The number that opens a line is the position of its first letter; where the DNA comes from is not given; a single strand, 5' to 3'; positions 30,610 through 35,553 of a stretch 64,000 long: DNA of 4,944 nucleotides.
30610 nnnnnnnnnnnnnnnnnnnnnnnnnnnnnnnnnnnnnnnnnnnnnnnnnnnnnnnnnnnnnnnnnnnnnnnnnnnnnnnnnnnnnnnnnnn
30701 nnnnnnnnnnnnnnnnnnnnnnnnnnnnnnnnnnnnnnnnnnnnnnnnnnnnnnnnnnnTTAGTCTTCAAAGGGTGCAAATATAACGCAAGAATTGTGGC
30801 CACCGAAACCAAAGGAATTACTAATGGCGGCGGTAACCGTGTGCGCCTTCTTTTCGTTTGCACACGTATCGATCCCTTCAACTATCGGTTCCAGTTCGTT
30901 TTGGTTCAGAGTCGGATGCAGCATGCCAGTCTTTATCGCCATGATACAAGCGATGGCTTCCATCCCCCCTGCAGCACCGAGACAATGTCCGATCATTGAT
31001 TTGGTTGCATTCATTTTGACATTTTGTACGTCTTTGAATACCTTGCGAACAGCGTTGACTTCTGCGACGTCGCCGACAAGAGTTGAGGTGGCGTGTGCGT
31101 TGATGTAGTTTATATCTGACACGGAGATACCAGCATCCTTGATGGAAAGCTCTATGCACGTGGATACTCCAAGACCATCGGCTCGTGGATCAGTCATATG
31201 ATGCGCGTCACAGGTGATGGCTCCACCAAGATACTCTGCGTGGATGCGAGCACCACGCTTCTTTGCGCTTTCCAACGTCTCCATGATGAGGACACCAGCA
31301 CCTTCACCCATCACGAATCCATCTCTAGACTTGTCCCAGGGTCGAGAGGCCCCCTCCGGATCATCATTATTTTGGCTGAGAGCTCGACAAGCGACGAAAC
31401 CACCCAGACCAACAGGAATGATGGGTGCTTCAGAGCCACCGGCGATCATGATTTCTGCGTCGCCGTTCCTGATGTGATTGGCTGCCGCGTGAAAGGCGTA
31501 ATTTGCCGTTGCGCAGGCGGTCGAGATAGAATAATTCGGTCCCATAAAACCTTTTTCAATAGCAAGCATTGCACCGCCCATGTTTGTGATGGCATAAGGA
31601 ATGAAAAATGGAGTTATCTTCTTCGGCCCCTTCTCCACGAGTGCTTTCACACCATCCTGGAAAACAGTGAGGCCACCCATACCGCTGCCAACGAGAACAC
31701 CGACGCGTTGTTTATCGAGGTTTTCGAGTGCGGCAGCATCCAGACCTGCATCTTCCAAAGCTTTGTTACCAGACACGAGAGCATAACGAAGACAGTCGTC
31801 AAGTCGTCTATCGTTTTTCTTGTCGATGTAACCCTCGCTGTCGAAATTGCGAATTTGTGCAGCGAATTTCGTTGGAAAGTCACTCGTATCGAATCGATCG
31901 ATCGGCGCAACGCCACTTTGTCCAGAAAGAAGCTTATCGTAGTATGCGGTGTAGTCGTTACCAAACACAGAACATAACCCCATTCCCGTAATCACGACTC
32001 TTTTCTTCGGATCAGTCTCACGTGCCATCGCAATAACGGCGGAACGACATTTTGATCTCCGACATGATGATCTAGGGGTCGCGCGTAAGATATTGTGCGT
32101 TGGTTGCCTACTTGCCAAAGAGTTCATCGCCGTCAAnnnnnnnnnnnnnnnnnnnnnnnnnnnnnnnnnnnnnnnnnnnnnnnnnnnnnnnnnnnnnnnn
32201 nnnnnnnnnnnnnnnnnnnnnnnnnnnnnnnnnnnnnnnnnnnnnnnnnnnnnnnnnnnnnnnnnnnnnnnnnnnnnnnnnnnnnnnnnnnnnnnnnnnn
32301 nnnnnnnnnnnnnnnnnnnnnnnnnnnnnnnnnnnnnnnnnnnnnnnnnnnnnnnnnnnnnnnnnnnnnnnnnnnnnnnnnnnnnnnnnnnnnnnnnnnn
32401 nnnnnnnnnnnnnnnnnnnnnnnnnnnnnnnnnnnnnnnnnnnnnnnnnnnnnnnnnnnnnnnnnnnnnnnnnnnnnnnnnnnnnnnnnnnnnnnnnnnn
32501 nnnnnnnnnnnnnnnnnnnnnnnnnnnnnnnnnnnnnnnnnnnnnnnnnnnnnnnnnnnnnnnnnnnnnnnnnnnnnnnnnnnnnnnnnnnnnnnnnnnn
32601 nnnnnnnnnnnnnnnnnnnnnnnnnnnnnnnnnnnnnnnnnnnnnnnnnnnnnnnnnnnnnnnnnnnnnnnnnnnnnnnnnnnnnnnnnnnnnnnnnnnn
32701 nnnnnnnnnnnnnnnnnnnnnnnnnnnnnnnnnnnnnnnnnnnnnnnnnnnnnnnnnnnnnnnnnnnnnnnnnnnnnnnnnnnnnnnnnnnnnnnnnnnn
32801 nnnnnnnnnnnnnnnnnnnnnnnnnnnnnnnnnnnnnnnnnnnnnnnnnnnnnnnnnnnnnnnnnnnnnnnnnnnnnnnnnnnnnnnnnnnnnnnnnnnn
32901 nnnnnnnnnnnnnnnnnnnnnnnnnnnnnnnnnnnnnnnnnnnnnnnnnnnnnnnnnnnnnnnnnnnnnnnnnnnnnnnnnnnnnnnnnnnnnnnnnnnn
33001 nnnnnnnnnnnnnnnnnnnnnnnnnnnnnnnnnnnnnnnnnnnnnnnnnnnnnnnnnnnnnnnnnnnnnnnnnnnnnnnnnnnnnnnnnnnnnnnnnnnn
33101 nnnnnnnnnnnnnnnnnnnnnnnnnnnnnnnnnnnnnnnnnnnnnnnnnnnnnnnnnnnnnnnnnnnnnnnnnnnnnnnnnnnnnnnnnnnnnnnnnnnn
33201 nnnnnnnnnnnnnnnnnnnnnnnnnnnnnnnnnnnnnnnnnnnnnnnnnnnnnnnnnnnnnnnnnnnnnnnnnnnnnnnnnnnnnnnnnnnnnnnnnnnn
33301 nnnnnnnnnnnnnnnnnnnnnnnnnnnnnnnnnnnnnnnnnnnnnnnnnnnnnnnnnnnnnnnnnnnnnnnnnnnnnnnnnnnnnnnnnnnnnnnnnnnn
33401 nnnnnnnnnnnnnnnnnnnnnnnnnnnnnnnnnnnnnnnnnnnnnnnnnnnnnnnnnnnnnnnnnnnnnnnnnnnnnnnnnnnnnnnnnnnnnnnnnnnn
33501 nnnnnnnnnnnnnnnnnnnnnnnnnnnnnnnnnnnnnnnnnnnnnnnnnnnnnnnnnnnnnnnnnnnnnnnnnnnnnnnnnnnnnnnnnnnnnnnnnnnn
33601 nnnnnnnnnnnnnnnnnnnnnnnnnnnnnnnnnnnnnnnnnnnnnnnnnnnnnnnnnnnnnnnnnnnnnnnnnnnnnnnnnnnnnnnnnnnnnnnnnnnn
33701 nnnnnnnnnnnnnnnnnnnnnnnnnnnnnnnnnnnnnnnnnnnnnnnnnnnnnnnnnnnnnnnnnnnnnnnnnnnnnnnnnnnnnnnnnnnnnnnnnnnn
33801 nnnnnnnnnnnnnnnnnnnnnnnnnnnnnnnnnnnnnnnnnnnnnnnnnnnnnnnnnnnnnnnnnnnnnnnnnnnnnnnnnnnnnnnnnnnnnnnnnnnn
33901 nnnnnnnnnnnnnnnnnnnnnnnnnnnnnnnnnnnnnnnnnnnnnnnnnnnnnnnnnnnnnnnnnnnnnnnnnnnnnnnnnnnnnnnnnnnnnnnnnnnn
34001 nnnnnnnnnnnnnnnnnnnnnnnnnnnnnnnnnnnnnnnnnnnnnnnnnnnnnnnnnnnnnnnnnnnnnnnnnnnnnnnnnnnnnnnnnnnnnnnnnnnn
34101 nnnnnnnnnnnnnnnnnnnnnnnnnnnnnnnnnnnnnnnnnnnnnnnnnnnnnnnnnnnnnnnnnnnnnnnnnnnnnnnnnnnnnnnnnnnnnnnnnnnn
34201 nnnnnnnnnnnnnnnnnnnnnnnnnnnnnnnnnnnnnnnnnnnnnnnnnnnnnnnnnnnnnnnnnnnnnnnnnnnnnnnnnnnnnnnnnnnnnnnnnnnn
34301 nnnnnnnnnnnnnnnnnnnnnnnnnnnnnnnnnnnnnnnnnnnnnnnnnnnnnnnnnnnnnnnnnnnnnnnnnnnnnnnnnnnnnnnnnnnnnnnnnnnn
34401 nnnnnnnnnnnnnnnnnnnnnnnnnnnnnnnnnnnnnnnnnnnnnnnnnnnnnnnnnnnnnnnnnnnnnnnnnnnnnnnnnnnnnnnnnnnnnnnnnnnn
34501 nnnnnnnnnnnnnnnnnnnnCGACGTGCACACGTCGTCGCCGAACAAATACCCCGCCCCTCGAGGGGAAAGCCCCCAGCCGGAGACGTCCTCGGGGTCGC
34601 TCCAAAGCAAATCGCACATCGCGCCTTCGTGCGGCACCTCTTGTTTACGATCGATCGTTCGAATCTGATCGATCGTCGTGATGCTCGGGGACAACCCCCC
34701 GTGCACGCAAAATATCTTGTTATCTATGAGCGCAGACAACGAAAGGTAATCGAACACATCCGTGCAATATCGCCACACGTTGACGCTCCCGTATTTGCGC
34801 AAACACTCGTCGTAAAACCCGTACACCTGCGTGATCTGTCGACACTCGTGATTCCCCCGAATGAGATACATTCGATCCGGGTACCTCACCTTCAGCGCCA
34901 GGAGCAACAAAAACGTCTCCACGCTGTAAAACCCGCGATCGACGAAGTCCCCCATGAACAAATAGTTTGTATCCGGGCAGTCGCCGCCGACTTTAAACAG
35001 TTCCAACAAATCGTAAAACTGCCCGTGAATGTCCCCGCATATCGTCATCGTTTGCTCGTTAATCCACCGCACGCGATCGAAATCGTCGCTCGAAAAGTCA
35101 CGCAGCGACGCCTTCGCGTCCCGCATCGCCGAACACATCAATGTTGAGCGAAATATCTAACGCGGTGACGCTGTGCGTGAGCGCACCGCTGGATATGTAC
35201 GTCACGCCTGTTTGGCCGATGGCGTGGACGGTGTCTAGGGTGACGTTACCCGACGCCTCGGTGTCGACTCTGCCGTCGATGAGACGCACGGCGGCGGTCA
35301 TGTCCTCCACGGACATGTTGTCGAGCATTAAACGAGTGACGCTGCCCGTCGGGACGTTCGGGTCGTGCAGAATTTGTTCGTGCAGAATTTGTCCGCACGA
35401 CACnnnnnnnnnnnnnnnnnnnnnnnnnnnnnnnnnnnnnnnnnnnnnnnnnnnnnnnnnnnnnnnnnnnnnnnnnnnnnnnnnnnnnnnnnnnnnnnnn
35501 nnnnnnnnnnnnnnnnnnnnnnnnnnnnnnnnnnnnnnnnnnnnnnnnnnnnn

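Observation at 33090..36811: Perfect 1.43-kb direct duplication of the RFC1 3' half bracketing an ~880-bp GC-richer island (QPRT 3' fragment + truncated PP4c), creating an in-frame PP4c::RFC1 chimeric ORF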

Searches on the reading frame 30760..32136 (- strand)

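Call 7: search_protein_families(library=pfam, proteins=[window:30760-32136:-])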
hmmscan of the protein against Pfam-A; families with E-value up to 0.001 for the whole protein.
window:30760-32136:- (458 aa): 3 families
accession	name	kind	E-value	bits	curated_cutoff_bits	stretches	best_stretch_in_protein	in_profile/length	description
PF00109.32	ketoacyl-synt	-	1e-57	196.1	20.8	1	45-291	2-252/252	Beta-ketoacyl synthase, N-terminal domain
PF02801.28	Ketoacyl-synt_C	-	3.6e-33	114.5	20.8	1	299-412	1-118/119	Beta-ketoacyl synthase, C-terminal domain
PF00108.29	Thiolase_N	-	0.00062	19.7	26.4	0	200-236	77-113/260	Thiolase, N-terminal domain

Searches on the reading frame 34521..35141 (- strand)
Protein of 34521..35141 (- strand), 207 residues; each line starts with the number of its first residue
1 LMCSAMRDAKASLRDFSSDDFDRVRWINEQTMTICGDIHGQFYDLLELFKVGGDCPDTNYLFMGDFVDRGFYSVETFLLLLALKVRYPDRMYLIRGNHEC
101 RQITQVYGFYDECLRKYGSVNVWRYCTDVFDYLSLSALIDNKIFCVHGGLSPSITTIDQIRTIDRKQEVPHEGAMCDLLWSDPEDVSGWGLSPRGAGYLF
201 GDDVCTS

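Call 8: find_homologous_proteins(query=window:34521-35141:-, max_evalue=1e-40)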
Query seq(207 aa) (207 aa): 7262 proteins with E <= 1e-40 among 8000 candidates; the best 120 are listed.
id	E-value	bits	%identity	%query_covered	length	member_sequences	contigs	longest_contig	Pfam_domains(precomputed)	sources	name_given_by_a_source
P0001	1.2e-121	422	79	85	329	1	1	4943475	PF00149.34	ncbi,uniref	ncbi:hypothetical protein WJX72_003508 [[Myrmecia] bisecta]|uniref:Serine/threonine-protein phosphat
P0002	1.2e-119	416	98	86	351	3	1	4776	PF00149.34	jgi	jgi:serine/threonine-protein phosphatase 4 catalytic subunit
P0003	3.6e-119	414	97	86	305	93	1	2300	PF00149.34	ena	-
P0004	6.1e-119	413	97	86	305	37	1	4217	PF00149.34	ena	-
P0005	6.8e-117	407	95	86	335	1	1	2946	PF00149.34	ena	-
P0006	1.6e-116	405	94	86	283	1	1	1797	PF00149.34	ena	-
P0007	7.8e-116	403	94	86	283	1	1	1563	PF00149.34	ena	-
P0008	9.1e-115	400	93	86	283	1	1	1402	PF00149.34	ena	-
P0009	1.1e-112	393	91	85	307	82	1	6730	PF00149.34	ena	-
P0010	1.2e-112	393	91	85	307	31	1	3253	PF00149.34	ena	-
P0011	1.9e-112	392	89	86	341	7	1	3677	PF00149.34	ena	-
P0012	2.5e-112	392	93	84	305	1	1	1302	PF00149.34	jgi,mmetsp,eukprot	mmetsp:Transcript_32315/g.79793 ORF Transcript_32315/g.79793 Transcript_32315/m.79793 type:complete 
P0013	4.1e-112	391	91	85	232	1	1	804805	PF00149.34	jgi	jgi:serine/threonine-protein phosphatase 4 catalytic subunit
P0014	7.1e-112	390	90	86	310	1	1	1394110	PF00149.34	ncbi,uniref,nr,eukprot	ncbi:predicted protein [Micromonas commoda]|uniref:Serine/threonine-protein phosphatase n=1 Tax=Micr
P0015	8.7e-112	390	90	86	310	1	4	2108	PF00149.34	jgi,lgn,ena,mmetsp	mmetsp:Transcript_4278/g.19432 ORF Transcript_4278/g.19432 Transcript_4278/m.19432 type:complete len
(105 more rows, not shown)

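Call 10: find_encoding_contigs(protein=P0002, flank=10000, max_places=4)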
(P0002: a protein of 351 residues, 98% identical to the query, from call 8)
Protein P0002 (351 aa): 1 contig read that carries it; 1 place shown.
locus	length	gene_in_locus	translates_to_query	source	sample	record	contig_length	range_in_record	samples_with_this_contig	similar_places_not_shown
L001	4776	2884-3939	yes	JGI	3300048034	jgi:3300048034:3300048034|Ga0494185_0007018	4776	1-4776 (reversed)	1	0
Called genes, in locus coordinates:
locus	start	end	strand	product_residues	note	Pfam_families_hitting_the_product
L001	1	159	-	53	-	?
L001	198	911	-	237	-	-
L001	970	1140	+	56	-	-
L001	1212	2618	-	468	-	PF00515:TPR_1 (faint), PF12796:Ank_2, PF13857:Ank_5 (faint), PF13606:Ank_3 (faint), PF00023:Ank (weak), PF12796:Ank_2, PF13637:Ank_4 (weak), PF07719:TPR_2 (faint), +1 more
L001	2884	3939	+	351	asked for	PF00149:Metallophos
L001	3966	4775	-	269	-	?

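Call 11: find_encoding_contigs(protein=P0004, flank=10000, max_places=4)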
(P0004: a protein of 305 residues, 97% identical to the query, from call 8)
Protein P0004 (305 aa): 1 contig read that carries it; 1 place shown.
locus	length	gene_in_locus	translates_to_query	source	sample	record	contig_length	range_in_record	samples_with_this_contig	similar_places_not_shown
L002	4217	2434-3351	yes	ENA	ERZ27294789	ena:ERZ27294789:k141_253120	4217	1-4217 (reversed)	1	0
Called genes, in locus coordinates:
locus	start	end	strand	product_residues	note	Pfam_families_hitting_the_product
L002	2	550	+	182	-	?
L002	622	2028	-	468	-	PF00515:TPR_1 (faint), PF12796:Ank_2, PF13857:Ank_5 (faint), PF00023:Ank (faint), PF13606:Ank_3 (faint), PF12796:Ank_2, PF13637:Ank_4 (weak), PF07719:TPR_2 (faint), +1 more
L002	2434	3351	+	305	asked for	PF00149:Metallophos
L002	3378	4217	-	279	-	?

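Call 12: find_encoding_contigs(protein=P0014, flank=8000, max_places=2)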
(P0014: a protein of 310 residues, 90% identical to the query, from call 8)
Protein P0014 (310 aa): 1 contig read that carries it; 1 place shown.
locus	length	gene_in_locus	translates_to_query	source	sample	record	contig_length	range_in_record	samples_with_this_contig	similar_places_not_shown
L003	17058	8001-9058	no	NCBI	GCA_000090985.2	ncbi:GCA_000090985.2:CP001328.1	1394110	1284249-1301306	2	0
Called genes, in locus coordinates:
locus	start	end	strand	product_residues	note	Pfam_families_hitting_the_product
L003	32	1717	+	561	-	PF25390:WD40_RLD, PF13540:RCC1_2, PF00415:RCC1, PF13540:RCC1_2, PF25390:WD40_RLD, PF00415:RCC1 (weak), PF13540:RCC1_2, PF01391:Collagen, +2 more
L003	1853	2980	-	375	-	PF28503:PAB_C (faint), PF28502:PAB_middle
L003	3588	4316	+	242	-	-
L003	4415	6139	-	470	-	PF00023:Ank (faint), PF12796:Ank_2, PF13606:Ank_3 (faint), PF13637:Ank_4 (faint), PF13857:Ank_5, PF00515:TPR_1 (faint), PF25575:TPR_BSK1_C (weak), PF07719:TPR_2 (faint)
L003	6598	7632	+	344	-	PF00702:Hydrolase, PF13419:HAD_2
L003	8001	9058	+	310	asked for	PF00149:Metallophos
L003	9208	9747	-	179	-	PF01596:Methyltransf_3, PF13578:Methyltransf_24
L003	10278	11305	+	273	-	-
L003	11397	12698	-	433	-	PF06728:PIG-U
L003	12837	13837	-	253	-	-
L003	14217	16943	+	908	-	PF03109:ABC1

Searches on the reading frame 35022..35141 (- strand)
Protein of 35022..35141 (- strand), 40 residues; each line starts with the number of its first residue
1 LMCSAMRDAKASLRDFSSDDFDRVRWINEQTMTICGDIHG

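Call 28: find_homologous_proteins(query=window:35022-35141:-, max_evalue=10)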
Query seq(40 aa): no candidate shares three 5-residue words with the query. No homologue found.

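Call 36: search_protein_representatives(protein=window:35046-35141:-)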
Query: 32 residues. Proteins with E-value up to 0.001 (for the whole library): 0; up to 1e-10: 0; up to 1e-30: 0. The best 0 are listed.

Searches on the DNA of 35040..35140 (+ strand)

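Call 38: search_dna_similar(query=window:35040-35140:+, collection=ecoli_genomes, mode=distant, max_evalue=0.01, max_rows=5)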
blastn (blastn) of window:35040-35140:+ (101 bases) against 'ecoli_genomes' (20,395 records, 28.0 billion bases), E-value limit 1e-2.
No match.

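Call 39: search_dna_similar(query=window:35040-35140:+, collection=plasmids, mode=distant, max_evalue=0.01, max_rows=5)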
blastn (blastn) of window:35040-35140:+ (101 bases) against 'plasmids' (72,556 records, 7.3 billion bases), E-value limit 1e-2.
No match.

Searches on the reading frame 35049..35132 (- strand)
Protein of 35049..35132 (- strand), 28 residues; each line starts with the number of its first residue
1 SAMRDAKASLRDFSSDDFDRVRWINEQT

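Call 55: search_protein_families(library=pfam, proteins=[window:35049-35132:-], max_evalue=10)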
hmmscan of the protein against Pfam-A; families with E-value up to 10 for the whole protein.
seq(28 aa): 0 families

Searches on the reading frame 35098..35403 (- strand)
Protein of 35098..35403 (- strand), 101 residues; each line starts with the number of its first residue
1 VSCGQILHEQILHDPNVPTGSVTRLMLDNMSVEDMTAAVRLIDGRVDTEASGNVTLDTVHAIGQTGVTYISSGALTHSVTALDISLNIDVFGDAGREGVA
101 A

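Call 7: search_protein_families(library=pfam, proteins=[window:35098-35403:-])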
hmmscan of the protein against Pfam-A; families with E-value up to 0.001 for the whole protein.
window:35098-35403:- (101 aa): 1 family
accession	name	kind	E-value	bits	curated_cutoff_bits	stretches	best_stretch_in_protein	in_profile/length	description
PF01729.25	QRPTase_C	-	1.2e-17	64.6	23.1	1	25-86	104-168/169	Quinolinate phosphoribosyl transferase, C-terminal domain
